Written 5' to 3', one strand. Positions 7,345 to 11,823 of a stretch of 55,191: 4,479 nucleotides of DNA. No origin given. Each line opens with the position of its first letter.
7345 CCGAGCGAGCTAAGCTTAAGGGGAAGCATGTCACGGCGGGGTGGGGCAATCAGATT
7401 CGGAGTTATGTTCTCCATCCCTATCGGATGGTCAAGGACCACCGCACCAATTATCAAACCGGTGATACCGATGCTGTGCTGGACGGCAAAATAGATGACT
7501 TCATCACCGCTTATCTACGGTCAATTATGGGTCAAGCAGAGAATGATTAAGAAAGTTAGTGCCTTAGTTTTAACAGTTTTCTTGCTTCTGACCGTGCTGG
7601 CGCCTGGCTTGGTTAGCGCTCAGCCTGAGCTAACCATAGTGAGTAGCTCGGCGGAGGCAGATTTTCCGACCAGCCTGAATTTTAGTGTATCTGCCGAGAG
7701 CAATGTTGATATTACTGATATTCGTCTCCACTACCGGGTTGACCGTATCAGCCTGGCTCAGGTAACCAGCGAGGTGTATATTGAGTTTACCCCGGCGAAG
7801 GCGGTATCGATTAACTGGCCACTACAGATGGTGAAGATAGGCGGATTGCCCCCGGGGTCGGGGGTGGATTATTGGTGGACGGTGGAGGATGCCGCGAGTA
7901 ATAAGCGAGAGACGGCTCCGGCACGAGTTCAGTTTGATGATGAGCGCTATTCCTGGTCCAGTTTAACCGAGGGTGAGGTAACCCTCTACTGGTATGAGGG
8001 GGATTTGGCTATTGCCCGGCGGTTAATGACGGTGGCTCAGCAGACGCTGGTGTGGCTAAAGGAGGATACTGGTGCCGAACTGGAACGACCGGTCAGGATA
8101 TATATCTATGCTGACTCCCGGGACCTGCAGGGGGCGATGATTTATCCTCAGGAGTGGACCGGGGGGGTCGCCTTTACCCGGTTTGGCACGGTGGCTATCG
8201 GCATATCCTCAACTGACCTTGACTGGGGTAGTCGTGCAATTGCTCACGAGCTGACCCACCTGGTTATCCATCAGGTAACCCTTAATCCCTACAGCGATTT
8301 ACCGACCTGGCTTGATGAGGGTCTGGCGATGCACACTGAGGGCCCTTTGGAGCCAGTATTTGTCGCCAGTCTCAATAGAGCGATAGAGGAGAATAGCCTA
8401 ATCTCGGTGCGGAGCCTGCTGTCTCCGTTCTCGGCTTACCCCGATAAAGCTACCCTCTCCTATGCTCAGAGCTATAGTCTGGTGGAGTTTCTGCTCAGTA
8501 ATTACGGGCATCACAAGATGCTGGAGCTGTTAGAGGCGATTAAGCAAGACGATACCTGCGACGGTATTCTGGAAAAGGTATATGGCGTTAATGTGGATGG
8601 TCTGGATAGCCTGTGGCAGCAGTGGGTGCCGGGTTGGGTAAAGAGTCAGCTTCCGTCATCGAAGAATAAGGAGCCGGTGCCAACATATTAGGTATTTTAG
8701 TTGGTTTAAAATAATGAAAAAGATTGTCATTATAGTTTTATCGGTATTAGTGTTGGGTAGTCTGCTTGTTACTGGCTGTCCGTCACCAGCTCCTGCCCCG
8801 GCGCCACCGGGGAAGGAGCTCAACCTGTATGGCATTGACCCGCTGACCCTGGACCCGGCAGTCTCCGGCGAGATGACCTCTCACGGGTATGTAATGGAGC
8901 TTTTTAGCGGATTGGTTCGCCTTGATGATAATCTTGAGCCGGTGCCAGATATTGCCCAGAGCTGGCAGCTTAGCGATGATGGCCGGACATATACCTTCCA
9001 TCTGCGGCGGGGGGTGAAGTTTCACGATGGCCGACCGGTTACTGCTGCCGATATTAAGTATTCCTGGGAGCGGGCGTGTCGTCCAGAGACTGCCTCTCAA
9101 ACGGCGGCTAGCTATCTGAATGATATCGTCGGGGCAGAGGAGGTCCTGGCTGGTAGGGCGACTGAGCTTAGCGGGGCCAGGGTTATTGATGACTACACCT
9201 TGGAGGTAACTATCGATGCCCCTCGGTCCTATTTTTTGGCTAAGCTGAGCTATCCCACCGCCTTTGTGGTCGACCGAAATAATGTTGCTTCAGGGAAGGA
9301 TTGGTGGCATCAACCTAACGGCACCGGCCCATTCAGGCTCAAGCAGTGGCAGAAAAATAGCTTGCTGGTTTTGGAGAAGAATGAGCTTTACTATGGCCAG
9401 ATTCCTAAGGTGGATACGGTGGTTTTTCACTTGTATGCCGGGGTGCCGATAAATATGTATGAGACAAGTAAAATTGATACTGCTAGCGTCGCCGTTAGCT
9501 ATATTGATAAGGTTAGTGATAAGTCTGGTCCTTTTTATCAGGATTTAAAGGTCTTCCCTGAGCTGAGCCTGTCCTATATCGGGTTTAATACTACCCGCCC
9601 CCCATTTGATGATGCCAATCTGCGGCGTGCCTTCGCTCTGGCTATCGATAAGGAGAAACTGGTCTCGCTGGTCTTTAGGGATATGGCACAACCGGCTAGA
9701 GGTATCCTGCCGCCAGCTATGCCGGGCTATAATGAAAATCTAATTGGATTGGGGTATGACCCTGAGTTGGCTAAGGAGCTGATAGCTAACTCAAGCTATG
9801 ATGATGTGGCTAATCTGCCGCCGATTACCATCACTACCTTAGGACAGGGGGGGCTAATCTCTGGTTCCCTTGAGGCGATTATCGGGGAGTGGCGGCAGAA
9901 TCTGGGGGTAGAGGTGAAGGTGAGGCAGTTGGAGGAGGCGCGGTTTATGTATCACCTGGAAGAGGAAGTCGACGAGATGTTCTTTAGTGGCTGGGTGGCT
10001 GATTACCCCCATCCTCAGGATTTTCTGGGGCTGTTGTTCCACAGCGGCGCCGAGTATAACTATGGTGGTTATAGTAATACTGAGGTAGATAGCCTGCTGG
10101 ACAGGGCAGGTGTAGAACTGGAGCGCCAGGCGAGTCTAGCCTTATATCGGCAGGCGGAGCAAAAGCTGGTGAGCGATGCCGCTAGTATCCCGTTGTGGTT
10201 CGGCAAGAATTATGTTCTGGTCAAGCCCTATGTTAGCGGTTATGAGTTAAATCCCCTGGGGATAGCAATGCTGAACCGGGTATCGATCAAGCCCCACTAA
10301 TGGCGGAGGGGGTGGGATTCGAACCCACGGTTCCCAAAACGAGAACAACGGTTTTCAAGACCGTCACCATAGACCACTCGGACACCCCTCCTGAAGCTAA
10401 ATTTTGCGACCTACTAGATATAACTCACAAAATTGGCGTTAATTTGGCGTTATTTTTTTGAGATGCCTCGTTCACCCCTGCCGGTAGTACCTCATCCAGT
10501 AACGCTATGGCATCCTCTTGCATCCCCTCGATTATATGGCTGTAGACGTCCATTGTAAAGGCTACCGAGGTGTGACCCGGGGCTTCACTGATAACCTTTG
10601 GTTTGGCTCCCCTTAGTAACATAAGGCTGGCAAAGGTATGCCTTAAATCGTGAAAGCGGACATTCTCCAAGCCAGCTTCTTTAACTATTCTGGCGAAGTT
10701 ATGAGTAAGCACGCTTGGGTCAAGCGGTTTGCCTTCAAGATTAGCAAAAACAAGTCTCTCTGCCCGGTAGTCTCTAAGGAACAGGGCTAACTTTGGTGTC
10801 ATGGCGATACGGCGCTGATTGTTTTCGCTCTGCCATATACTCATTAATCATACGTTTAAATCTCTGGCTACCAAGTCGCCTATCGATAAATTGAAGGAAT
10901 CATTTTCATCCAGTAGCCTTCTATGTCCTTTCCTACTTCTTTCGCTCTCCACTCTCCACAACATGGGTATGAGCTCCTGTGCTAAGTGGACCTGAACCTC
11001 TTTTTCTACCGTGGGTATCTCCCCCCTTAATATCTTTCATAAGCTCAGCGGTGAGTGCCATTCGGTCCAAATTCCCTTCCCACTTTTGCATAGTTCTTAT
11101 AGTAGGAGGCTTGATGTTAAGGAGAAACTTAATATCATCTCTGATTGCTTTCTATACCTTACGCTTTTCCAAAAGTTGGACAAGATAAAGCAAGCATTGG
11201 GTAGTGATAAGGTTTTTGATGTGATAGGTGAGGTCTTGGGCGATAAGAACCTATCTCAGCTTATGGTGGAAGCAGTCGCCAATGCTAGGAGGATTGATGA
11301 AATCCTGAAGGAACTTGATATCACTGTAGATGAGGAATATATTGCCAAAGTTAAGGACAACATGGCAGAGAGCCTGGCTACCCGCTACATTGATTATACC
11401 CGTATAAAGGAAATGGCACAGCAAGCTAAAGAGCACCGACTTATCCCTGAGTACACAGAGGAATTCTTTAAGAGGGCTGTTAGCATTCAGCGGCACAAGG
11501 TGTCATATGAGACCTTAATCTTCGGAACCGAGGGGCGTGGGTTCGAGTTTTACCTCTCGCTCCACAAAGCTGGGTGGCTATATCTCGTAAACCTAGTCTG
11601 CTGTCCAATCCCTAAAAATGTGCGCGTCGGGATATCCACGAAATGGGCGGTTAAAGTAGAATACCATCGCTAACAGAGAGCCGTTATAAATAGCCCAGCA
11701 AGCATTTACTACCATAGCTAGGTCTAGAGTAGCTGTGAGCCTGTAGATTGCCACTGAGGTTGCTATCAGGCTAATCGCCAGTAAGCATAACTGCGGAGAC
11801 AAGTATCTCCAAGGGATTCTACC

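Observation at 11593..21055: Eight-gene operon coupling three KaiC/RecA-like ATPases and a phosphorelay to trehalose synthase and a cellulose-synthase-like GT2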

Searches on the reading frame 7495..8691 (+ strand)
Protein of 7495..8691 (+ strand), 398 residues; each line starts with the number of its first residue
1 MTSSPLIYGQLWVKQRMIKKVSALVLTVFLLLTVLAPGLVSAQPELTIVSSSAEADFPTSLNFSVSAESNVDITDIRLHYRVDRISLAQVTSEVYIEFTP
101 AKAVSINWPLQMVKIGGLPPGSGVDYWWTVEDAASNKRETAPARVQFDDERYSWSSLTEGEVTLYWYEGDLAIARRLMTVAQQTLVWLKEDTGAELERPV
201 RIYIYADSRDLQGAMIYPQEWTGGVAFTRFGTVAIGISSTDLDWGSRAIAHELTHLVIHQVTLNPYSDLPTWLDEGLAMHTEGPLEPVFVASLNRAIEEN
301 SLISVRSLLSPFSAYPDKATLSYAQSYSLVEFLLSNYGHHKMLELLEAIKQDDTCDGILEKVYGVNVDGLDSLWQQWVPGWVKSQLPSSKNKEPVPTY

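Call 36: search_protein_families(library=pfam, proteins=[window:7495-8691:+], max_evalue=0.001)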
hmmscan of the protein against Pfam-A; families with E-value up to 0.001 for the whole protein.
window:7495-8691:+ (398 aa): 1 family
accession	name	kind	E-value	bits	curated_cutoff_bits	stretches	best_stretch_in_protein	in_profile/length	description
PF13485.12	Peptidase_MA_2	-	3.6e-82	275.5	32.4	1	181-378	2-199/201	Peptidase MA superfamily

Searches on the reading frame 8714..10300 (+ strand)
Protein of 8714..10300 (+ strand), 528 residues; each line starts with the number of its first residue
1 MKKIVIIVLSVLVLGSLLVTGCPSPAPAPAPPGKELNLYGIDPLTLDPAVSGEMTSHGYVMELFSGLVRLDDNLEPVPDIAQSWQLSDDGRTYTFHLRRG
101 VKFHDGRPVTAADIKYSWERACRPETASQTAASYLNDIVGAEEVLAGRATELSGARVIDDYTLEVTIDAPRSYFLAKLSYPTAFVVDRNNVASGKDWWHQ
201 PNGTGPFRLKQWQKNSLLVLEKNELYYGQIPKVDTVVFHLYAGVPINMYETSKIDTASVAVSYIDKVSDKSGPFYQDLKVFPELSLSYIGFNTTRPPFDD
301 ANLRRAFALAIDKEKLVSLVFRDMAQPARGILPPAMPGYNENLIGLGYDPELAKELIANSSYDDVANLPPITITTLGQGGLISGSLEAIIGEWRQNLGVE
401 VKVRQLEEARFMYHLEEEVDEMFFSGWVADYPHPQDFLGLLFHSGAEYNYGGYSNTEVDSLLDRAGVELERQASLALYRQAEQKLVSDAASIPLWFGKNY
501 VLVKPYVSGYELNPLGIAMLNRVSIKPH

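Call 36: search_protein_families(library=pfam, proteins=[window:8714-10300:+], max_evalue=0.001)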
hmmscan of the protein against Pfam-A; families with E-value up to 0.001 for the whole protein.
window:8714-10300:+ (528 aa): 1 family
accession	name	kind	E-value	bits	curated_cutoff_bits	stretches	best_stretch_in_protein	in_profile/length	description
PF00496.27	SBP_bac_5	-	4.7e-86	289.6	32.4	1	75-447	1-366/368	Bacterial extracellular solute-binding proteins, family 5 Middle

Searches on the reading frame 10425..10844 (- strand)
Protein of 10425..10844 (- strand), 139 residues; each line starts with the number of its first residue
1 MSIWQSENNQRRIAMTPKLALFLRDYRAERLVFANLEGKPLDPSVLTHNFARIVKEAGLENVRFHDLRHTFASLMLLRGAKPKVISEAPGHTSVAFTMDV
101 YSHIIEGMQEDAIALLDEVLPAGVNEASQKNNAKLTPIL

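Call 36: search_protein_families(library=pfam, proteins=[window:10425-10844:-], max_evalue=0.001)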
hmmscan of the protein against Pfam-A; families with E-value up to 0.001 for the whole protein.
window:10425-10844:- (139 aa): 1 family
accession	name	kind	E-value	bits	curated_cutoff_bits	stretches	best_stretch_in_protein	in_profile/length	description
PF00589.27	Phage_integrase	-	4.9e-17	62.7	27.1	1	8-104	64-168/172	Phage integrase family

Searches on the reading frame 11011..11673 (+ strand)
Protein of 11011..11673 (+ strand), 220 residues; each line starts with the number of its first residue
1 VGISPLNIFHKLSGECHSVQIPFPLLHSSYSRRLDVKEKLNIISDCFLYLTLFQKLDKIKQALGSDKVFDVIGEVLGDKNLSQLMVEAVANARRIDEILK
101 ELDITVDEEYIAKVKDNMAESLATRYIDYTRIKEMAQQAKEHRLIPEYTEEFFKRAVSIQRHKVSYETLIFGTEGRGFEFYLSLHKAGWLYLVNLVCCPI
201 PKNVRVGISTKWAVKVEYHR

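Call 36: search_protein_families(library=pfam, proteins=[window:11011-11673:+], max_evalue=0.001)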
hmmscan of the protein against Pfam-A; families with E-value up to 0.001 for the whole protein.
window:11011-11673:+ (220 aa): 0 families
